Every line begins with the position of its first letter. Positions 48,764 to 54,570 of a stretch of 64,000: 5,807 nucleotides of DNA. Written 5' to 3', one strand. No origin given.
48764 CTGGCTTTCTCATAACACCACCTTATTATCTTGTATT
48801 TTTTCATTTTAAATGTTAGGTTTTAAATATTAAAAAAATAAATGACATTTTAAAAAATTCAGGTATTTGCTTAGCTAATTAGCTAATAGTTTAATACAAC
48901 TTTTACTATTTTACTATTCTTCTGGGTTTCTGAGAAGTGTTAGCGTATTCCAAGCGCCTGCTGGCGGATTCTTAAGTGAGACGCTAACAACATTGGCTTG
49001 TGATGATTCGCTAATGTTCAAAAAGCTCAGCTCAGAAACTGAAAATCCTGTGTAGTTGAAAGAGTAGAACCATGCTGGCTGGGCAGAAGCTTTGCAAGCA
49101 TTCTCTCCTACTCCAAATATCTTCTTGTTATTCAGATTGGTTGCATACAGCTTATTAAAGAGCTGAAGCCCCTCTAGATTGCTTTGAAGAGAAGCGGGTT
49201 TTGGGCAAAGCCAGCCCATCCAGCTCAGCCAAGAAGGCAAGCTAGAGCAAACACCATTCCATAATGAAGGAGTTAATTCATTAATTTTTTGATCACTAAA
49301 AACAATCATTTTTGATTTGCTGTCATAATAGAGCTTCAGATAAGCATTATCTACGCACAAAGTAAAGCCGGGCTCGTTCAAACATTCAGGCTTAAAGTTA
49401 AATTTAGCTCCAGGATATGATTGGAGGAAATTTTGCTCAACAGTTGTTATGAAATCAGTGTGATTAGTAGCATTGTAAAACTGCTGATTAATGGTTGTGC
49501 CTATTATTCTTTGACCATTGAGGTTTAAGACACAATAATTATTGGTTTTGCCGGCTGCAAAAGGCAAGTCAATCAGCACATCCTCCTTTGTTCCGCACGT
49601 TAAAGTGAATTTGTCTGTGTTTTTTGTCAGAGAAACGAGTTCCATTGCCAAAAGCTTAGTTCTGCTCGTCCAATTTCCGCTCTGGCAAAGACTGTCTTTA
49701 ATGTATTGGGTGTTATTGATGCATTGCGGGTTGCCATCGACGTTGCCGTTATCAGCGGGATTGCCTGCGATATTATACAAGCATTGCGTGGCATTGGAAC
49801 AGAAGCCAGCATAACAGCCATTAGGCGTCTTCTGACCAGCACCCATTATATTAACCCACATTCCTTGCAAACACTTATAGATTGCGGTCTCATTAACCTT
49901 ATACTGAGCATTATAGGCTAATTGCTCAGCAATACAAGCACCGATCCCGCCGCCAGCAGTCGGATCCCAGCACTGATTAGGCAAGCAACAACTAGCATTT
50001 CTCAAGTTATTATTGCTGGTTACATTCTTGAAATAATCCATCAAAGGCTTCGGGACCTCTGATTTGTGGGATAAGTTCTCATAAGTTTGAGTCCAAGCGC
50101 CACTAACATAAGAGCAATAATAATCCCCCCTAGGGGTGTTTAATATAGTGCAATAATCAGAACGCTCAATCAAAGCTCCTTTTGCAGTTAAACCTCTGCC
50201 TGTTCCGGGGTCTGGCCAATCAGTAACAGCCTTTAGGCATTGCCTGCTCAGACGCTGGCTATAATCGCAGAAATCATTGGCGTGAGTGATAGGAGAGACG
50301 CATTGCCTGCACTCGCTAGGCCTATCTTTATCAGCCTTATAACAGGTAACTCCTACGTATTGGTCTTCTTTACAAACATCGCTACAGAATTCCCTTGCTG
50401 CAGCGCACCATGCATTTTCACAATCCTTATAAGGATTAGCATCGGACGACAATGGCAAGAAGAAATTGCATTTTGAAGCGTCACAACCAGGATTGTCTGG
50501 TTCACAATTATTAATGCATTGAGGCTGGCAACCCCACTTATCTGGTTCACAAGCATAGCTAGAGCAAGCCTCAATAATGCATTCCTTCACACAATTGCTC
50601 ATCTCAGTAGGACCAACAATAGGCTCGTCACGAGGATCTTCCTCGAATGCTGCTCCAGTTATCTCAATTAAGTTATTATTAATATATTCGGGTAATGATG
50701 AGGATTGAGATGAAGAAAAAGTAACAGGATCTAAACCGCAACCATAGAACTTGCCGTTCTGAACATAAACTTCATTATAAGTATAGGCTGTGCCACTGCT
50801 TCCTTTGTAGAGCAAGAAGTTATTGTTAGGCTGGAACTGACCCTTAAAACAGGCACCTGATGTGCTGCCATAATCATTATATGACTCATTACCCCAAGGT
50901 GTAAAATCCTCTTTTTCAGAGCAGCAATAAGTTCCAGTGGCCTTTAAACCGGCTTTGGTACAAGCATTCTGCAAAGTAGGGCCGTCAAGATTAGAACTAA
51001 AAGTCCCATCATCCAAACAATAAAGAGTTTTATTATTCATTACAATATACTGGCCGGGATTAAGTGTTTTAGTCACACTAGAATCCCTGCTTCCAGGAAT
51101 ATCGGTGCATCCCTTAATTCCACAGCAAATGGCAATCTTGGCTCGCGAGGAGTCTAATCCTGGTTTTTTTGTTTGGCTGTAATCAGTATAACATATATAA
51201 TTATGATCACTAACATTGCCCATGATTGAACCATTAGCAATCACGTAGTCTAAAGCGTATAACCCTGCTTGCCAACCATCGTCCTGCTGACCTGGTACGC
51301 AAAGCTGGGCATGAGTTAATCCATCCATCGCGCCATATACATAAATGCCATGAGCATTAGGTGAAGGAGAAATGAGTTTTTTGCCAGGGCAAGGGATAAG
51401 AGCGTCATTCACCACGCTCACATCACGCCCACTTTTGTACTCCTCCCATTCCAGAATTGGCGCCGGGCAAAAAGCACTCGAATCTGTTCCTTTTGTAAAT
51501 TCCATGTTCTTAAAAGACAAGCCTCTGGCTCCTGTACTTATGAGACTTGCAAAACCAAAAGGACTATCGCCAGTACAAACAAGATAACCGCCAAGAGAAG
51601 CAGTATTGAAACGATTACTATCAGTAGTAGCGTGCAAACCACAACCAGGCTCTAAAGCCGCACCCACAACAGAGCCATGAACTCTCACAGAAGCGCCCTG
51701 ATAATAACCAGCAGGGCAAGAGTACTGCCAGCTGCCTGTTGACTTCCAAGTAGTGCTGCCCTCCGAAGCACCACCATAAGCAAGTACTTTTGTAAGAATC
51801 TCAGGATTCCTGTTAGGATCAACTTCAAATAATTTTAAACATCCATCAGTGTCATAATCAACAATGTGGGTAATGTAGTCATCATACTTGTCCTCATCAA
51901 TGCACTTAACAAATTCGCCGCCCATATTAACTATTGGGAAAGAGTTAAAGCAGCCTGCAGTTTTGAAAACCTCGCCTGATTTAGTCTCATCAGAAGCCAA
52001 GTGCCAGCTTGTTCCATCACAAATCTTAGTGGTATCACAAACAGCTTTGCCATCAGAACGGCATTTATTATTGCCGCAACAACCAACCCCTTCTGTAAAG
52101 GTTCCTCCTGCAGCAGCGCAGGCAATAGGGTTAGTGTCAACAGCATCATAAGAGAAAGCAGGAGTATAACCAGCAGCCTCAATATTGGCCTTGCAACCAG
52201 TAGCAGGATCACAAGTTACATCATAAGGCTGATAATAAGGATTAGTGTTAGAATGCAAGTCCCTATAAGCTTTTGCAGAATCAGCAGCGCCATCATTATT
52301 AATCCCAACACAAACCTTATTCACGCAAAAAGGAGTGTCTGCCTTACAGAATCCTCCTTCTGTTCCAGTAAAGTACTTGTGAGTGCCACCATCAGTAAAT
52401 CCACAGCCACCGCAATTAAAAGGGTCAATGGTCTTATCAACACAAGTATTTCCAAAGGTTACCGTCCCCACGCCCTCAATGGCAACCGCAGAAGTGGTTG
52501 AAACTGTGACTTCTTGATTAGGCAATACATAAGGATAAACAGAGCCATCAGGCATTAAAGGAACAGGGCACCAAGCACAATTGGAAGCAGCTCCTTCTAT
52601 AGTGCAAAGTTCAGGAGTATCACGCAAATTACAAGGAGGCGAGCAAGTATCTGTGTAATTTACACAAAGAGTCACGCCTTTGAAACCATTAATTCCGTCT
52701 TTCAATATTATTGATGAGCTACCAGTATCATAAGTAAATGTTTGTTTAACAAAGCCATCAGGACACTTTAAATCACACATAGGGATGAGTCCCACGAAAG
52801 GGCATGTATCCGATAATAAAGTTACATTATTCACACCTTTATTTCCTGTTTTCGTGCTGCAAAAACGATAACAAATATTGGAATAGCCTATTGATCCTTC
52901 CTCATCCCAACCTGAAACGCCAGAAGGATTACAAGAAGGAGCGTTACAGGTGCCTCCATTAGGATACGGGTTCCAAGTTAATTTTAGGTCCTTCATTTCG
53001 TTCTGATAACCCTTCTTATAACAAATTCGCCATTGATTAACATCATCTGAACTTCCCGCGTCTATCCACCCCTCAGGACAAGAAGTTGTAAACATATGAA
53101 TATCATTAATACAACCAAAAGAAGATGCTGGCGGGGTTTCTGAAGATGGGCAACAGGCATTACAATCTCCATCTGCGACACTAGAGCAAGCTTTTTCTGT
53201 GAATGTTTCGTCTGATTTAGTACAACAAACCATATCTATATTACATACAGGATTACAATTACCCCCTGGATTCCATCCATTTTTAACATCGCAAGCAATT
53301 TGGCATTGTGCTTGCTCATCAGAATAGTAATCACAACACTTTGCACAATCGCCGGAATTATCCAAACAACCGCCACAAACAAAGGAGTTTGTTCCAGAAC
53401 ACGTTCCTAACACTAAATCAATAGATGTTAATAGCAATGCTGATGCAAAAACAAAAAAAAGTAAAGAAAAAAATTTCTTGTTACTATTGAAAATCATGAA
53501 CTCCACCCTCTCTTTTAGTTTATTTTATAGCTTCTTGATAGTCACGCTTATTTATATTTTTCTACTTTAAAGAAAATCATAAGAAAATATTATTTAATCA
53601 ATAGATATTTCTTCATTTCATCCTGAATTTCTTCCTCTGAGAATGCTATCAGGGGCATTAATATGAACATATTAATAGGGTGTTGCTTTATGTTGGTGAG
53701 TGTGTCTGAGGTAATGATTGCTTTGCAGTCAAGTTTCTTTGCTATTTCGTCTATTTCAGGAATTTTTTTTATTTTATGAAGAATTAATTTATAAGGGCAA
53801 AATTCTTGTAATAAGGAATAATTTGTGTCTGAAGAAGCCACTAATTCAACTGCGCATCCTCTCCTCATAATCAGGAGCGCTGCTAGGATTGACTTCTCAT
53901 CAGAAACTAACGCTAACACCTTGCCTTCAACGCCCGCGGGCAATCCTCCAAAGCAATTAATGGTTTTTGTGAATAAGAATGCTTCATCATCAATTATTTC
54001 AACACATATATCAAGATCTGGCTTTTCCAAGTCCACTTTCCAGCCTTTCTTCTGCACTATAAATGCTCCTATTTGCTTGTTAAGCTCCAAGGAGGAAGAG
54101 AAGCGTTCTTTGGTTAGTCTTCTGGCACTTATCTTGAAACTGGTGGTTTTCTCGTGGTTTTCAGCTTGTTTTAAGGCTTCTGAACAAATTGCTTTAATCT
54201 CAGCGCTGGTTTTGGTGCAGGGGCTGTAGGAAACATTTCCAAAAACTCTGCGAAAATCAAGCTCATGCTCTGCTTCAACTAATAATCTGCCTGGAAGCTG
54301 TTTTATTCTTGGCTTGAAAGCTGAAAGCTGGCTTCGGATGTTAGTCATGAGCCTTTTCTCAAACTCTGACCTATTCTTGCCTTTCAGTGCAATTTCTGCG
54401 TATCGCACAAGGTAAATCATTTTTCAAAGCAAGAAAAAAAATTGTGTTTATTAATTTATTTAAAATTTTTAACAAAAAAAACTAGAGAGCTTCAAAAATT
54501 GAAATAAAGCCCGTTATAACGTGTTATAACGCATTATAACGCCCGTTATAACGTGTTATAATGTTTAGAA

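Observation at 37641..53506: A 16-kb strictly co-oriented surface module: four pilin-like genes, one pilin-headed giant, a Myxo-repeat receptor-like membrane protein, two further giant Cys-rich secreted proteins and an embedded Memo-family enzyme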

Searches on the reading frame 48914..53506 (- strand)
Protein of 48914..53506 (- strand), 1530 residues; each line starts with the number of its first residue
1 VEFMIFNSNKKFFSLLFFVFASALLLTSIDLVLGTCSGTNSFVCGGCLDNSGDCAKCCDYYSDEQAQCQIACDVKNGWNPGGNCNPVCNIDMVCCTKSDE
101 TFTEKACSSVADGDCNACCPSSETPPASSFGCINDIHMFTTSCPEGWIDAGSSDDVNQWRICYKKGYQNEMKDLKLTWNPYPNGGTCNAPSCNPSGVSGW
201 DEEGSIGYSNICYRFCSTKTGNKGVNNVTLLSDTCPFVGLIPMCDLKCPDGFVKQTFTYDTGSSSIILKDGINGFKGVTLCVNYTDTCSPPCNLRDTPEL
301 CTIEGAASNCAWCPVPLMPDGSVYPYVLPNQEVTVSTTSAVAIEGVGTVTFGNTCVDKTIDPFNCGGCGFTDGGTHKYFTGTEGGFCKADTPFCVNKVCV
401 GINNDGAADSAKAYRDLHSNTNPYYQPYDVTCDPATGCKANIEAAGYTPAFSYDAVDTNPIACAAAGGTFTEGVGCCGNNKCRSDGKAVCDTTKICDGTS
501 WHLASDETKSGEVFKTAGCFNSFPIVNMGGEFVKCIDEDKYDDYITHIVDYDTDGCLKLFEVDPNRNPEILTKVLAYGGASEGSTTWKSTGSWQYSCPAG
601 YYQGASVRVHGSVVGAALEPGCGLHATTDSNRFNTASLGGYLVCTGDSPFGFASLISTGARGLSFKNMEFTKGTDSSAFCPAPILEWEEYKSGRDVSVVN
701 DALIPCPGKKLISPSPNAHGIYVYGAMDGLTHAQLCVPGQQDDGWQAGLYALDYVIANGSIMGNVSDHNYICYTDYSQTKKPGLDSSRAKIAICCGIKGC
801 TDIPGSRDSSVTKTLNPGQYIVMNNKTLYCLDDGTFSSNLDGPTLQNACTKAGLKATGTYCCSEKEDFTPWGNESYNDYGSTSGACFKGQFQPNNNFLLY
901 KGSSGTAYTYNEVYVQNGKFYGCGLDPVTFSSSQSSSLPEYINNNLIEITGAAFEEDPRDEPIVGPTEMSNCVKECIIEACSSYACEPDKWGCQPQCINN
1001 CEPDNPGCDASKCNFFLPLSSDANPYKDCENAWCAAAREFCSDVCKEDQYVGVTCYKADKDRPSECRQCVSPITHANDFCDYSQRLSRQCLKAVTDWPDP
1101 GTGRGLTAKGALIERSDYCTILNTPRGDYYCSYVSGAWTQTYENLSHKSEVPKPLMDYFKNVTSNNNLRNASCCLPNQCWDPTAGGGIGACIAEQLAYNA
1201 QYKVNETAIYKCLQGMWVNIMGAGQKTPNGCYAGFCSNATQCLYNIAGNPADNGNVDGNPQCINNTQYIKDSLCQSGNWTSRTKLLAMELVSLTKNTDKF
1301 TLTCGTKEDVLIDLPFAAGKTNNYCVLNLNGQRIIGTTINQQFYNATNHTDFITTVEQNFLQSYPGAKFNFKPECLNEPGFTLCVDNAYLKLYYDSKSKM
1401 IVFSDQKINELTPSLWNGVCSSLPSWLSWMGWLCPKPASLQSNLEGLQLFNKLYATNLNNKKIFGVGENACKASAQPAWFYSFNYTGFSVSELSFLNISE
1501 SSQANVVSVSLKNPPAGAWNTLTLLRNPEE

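Call 4: search_protein_families(library=pfam, proteins=[window:48914-53506:-], max_evalue=0.1)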
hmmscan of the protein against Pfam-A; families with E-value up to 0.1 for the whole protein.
window:48914-53506:- (1530 aa): 1 family
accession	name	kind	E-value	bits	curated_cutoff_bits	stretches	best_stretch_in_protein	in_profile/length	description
PF00061.29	Lipocalin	-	0.06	14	23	0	523-574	71-124/145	Lipocalin / cytosolic fatty-acid binding protein family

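Call 49: search_solved_structures(query=window:48914-53506:-, max_evalue=1)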
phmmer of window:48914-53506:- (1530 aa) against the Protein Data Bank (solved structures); distinct sequences matched with E-value up to 1: 0.

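Call 50: search_protein_families(library=ncbifam, proteins=[window:48914-53506:-], max_evalue=0.1)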
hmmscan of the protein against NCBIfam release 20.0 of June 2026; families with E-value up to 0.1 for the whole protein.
window:48914-53506:- (1530 aa): 0 families

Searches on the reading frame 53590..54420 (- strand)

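Call 6: search_protein_families(library=pfam, proteins=[window:53590-54420:-], max_evalue=0.01)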
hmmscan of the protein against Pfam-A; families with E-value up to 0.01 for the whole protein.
window:53590-54420:- (276 aa): 3 families
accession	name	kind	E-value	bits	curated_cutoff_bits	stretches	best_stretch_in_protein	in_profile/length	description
PF22025.1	ThiI_fer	-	1.5e-15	57.8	25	1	3-61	2-60/72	ThiI ferredoxin-like domain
PF02926.22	THUMP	-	6.6e-13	49.3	20.6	1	73-151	5-83/84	THUMP domain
PF02568.20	ThiI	-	2.4e-08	34.3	20.5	2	163-196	1-35/197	Thiamine biosynthesis protein (ThiI)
